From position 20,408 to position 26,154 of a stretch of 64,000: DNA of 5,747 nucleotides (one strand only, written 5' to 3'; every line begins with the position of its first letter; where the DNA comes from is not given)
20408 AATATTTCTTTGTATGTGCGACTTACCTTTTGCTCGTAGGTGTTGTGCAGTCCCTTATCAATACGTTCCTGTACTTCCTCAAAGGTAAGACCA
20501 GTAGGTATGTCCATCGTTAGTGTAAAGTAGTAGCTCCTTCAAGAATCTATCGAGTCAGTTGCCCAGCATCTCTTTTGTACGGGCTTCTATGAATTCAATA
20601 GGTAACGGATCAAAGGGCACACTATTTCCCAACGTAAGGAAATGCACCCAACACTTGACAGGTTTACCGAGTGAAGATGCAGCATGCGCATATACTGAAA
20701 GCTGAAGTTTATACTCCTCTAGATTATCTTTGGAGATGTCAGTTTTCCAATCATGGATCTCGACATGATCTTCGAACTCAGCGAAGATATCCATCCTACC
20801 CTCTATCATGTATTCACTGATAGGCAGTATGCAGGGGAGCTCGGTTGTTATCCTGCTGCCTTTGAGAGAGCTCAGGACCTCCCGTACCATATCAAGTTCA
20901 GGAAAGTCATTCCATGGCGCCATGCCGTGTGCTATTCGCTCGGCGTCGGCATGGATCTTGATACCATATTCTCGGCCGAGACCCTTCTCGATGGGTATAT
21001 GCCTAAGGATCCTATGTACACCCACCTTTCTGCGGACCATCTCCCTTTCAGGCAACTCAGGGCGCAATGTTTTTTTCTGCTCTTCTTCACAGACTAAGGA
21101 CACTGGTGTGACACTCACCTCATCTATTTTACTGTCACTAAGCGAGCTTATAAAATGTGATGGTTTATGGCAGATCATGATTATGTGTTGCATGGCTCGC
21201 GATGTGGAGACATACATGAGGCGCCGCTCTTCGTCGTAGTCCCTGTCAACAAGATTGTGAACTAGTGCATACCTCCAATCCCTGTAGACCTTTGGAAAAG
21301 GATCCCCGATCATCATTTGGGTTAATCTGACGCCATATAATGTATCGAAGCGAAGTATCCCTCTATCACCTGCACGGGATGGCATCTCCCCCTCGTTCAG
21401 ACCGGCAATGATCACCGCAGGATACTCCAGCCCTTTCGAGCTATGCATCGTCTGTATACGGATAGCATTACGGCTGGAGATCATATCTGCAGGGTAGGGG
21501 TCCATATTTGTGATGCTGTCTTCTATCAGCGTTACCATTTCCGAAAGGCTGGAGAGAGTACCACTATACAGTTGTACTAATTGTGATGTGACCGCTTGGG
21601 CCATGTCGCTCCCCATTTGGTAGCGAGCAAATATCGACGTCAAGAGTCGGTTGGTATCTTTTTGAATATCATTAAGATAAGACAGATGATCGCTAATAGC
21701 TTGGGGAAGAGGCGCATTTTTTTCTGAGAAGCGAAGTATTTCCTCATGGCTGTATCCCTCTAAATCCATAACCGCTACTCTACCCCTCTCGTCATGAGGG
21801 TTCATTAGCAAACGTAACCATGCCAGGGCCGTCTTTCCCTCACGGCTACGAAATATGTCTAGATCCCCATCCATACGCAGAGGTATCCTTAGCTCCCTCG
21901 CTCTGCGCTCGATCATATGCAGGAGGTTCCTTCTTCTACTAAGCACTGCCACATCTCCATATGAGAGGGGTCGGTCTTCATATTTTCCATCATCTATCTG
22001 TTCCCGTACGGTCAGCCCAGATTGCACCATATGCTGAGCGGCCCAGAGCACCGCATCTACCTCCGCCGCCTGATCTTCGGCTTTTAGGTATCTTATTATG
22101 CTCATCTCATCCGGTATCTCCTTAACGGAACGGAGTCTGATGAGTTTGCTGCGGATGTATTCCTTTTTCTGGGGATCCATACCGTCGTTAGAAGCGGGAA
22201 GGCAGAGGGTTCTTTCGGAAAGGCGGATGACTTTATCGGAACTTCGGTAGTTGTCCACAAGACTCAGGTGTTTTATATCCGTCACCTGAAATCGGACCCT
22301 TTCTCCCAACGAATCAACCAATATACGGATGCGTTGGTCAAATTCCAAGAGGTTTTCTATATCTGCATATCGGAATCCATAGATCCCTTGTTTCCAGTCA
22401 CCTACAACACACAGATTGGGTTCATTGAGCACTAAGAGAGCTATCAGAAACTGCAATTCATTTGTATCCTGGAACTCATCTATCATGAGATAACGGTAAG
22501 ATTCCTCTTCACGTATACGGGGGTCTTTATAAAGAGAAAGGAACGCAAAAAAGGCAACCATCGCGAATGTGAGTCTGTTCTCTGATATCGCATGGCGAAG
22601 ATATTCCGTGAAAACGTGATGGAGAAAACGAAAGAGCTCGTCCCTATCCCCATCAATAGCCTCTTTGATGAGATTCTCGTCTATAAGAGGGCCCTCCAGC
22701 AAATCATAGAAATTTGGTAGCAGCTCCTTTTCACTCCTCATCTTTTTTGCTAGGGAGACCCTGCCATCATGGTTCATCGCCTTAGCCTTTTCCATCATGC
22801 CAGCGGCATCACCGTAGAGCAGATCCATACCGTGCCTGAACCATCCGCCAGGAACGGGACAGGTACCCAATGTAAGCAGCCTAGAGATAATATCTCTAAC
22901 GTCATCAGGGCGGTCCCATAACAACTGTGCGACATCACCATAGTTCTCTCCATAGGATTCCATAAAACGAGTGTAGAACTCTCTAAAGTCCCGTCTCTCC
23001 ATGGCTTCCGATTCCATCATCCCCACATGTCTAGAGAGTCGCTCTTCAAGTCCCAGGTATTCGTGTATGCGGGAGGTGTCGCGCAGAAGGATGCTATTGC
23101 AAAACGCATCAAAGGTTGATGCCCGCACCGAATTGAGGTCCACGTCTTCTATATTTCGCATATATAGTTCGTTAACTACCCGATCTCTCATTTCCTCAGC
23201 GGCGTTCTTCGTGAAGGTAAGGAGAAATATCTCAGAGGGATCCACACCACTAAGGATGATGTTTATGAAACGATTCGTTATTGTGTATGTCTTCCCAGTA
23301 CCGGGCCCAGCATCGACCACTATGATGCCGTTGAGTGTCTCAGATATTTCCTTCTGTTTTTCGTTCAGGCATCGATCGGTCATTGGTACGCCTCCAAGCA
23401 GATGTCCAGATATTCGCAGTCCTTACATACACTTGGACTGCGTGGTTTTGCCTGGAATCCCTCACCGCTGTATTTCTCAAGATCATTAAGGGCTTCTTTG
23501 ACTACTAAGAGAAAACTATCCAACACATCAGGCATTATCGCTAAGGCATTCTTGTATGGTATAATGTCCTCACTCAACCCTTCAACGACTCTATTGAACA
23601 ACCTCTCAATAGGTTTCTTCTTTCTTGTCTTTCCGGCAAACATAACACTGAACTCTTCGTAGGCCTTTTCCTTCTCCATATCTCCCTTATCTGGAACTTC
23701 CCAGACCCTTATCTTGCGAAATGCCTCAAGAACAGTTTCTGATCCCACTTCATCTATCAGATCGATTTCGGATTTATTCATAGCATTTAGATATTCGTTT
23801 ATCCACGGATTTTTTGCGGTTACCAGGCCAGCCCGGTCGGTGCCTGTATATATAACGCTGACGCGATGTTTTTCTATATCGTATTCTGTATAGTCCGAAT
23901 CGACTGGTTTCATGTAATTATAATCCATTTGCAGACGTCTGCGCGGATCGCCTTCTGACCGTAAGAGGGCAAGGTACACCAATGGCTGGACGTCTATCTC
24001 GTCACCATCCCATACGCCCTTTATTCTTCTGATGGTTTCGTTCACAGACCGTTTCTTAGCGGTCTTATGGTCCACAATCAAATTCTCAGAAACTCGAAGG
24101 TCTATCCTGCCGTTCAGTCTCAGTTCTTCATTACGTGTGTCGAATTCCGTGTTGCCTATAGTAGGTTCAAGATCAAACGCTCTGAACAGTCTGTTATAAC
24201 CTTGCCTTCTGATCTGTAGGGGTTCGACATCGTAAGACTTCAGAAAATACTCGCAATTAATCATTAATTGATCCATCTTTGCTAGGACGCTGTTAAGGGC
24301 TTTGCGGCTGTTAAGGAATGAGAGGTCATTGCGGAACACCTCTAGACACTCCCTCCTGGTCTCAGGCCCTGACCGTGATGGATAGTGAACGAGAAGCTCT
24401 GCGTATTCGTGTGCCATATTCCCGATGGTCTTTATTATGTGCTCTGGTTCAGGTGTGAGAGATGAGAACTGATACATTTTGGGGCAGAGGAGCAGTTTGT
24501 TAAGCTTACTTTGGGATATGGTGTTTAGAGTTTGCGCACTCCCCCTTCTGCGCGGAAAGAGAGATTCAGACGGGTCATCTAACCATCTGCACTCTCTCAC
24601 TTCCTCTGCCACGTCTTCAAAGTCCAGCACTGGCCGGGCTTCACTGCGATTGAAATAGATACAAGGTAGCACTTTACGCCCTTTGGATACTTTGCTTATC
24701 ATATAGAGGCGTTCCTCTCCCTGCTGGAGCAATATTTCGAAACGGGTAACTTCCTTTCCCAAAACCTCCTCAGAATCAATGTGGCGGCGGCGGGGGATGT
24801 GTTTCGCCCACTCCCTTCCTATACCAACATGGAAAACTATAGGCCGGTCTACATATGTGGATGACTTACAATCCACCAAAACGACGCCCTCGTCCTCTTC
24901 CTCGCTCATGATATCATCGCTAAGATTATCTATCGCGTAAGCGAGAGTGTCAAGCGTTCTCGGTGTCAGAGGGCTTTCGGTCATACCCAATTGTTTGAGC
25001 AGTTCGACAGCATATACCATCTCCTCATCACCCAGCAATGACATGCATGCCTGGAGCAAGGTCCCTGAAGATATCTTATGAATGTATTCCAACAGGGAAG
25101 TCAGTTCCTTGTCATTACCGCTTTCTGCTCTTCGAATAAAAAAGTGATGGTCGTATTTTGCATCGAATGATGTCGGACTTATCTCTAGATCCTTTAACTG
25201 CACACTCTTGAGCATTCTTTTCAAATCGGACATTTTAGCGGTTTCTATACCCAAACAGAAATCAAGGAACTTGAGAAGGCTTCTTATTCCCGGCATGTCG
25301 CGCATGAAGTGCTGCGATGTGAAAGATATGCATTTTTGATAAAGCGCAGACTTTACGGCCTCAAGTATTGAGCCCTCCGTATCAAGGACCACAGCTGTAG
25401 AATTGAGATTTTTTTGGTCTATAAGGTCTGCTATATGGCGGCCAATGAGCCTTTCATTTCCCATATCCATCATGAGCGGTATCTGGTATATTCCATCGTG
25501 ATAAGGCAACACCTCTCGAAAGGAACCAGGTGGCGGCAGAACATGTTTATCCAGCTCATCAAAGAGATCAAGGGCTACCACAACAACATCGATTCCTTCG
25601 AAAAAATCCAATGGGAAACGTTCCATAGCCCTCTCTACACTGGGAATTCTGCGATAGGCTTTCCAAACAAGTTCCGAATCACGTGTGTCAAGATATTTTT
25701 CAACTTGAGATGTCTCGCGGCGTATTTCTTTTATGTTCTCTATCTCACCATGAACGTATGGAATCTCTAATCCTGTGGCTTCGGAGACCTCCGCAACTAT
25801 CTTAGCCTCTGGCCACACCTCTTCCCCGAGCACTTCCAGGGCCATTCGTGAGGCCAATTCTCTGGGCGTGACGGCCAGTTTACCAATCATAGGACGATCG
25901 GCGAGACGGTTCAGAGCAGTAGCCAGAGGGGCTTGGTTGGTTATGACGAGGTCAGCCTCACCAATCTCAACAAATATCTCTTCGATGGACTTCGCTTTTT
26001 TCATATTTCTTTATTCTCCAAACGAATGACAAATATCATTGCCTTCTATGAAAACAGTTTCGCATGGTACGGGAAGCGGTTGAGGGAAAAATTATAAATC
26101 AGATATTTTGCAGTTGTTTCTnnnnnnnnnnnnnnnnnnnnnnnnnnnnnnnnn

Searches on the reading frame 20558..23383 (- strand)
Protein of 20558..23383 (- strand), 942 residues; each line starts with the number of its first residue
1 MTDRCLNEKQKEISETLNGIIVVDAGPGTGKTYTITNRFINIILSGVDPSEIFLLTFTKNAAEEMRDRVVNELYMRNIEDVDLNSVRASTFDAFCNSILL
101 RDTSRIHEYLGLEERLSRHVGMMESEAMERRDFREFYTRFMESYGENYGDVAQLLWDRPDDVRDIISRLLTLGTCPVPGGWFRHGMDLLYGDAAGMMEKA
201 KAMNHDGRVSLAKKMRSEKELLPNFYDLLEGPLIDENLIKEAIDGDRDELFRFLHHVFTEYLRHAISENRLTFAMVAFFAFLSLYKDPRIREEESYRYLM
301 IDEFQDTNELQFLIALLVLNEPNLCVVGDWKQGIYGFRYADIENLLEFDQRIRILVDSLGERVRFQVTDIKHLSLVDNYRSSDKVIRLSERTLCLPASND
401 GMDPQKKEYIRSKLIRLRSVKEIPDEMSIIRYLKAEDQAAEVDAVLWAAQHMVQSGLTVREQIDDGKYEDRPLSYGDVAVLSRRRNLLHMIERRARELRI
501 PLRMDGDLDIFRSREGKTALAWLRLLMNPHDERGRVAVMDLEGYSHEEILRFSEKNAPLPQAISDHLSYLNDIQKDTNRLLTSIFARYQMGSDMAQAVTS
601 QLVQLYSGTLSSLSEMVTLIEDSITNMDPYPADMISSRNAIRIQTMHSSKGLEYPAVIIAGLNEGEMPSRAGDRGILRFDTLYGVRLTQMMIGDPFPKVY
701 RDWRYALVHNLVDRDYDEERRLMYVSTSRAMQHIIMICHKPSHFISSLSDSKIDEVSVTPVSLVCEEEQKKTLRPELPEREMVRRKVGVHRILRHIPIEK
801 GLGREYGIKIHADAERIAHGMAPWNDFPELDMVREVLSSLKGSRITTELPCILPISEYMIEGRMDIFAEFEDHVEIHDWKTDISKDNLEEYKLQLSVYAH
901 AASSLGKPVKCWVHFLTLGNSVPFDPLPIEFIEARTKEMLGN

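Call 58: search_protein_families(library=padloc, proteins=[window:20558-23383:-], max_evalue=0.001)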
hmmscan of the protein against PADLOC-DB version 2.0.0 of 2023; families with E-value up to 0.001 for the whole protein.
window:20558-23383:- (942 aa): 46 families (the best 25 are shown)
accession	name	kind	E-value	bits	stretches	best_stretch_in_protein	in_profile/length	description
PDLC03802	RTasHel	-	3.3e-48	163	3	266-533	160-366/675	DRT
PDLC00114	GajB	-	7e-42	141.8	3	210-533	131-409/635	UrvD helicase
PDLC00132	GajB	-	2.1e-36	123.8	3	6-105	4-95/625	UrvD helicase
PDLC00117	GajB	-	4.7e-36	122.5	3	437-671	314-545/604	UrvD helicase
PDLC00127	GajB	-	1.7e-32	110.7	3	254-388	158-284/594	UrvD helicase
PDLC00103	GajB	-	1.1e-28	98.6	2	254-665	168-545/612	UrvD helicase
PDLC00107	GajB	-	1.5e-27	94.4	3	256-347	174-267/587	UrvD helicase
PDLC00130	GajB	-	4.5e-26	89.3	3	260-390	168-287/589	UrvD helicase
PDLC00119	GajB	-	1.2e-23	81.9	1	252-388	173-295/565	UrvD helicase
PDLC00123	GajB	-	1.8e-23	81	3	262-350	141-232/540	UrvD helicase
PDLC00122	GajB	-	1e-21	75.4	2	7-72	6-70/502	UrvD helicase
PDLC00112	GajB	-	2.1e-20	70.8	2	7-76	8-76/581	UrvD helicase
PDLC00129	GajB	-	2.7e-19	67.2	2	295-438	226-346/594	UrvD helicase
PDLC00138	GajB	-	8.7e-18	62.3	2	6-78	5-79/581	UrvD helicase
PDLC00116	GajB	-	2.2e-17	61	2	19-101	25-103/557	UrvD helicase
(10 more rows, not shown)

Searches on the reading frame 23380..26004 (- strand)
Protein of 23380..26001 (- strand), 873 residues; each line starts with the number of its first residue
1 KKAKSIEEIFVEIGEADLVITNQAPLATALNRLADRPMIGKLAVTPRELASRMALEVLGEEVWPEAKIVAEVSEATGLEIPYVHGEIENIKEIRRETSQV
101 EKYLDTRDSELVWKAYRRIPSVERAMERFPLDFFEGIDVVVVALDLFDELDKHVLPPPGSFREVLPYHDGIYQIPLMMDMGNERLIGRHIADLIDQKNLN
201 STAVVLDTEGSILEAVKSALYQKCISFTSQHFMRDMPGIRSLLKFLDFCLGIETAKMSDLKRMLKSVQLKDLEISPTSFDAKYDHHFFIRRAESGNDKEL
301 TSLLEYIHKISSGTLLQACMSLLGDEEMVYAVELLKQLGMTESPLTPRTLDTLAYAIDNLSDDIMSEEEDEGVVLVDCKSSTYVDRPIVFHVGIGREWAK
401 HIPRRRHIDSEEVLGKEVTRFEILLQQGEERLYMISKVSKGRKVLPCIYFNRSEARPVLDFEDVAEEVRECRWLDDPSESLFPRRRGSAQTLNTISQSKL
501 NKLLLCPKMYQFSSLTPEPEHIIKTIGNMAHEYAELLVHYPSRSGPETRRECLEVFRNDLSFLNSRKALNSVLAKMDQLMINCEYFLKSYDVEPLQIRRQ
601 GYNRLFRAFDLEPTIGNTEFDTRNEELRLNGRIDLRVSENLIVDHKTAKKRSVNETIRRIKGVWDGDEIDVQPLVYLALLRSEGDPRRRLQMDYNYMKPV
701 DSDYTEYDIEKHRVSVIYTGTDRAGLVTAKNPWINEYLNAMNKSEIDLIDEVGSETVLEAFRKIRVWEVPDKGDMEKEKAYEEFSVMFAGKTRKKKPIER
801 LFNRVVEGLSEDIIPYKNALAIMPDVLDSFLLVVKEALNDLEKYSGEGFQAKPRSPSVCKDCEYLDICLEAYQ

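Call 11: find_encoding_contigs(protein=window:23380-26001:-, flank=10000, max_places=1)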
Protein window:23380-26001:- (873 aa): no gene with exactly this product is on record in the collection.

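Call 58: search_protein_families(library=padloc, proteins=[window:23383-26004:-], max_evalue=0.001)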
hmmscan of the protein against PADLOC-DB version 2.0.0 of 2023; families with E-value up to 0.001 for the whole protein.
window:23383-26004:- (874 aa): 1 family
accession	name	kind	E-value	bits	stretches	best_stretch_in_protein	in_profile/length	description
PDLC01250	Cas4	-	0.00063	18.1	0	836-870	135-168/168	"CAS-I,CAS-II,CAS-III,CAS-IV,CAS-V,CAS-VI; acquisition_associated"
